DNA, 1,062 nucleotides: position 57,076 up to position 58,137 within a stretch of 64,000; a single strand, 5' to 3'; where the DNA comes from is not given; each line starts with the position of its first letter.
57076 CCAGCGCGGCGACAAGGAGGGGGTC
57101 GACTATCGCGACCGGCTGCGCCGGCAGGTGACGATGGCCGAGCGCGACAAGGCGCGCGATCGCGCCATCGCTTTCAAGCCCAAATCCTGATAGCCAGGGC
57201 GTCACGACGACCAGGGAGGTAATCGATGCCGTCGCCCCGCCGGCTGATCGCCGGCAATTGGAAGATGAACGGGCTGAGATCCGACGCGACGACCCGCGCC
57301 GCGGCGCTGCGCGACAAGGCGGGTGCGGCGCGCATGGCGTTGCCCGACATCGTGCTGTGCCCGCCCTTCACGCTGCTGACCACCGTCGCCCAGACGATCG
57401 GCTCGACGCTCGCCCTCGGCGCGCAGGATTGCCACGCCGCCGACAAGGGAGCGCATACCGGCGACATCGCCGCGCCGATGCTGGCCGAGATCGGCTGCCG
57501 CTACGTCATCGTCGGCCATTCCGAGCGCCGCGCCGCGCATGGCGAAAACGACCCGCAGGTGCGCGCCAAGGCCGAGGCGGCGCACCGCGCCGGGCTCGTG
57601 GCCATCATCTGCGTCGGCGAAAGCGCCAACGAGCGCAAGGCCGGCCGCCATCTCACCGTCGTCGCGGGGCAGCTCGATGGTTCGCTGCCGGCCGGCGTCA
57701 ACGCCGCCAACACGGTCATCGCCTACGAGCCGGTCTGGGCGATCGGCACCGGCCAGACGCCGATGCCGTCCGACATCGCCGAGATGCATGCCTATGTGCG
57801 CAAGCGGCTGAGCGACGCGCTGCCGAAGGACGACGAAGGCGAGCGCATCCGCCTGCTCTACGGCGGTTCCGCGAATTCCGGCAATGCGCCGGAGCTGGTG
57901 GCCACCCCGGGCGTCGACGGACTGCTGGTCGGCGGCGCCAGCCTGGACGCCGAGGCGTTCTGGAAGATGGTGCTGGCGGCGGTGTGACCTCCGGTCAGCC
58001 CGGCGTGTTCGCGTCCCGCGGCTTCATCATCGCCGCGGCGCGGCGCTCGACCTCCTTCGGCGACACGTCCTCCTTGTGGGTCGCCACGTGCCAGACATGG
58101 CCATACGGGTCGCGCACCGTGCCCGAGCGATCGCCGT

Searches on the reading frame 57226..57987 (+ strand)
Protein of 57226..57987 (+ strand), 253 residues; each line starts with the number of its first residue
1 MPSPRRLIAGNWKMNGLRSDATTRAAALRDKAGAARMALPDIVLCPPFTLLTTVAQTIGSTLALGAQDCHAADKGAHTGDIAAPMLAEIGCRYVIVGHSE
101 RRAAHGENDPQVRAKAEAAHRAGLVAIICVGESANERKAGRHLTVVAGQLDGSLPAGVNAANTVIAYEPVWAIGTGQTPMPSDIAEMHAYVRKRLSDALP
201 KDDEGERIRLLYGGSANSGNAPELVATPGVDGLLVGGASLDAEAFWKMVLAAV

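Call 35: find_encoding_contigs(protein=window:57226-57987:+, flank=10000, max_places=8)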
Protein window:57226-57987:+ (253 aa): 1 contig read that carries it; 1 place shown.
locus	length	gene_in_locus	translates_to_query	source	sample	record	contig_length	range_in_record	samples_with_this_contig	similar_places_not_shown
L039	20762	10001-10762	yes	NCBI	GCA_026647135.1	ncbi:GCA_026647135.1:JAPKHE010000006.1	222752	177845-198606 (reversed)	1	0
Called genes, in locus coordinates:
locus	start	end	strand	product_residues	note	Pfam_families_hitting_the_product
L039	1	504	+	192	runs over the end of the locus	-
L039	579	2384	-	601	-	PF00353:HemolysinCabind, PF05048:NosD (weak), PF13229:Beta_helix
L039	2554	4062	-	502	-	PF04715:, PF00425:Chorismate_bind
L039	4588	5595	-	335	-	PF00795:CN_hydrolase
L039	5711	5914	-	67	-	-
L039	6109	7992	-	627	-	PF13623:SurA_N_2, PF13624:SurA_N_3, PF13145:Rotamase_2, PF00639:Rotamase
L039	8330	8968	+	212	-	PF05170:AsmA, PF13116:YhdP (weak)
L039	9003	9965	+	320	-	-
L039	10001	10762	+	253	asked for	PF00121:TIM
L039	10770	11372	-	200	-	PF00903:Glyoxalase, PF18029:Glyoxalase_6 (weak)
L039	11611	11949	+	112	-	PF03840:SecG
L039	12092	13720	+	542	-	PF06418:CTP_synth_N, PF07722:Peptidase_C26 (faint), PF00117:GATase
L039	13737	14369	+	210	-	-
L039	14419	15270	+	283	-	PF00793:DAHP_synth_1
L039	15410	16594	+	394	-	PF00561:Abhydrolase_1, PF12146:Hydrolase_4 (faint)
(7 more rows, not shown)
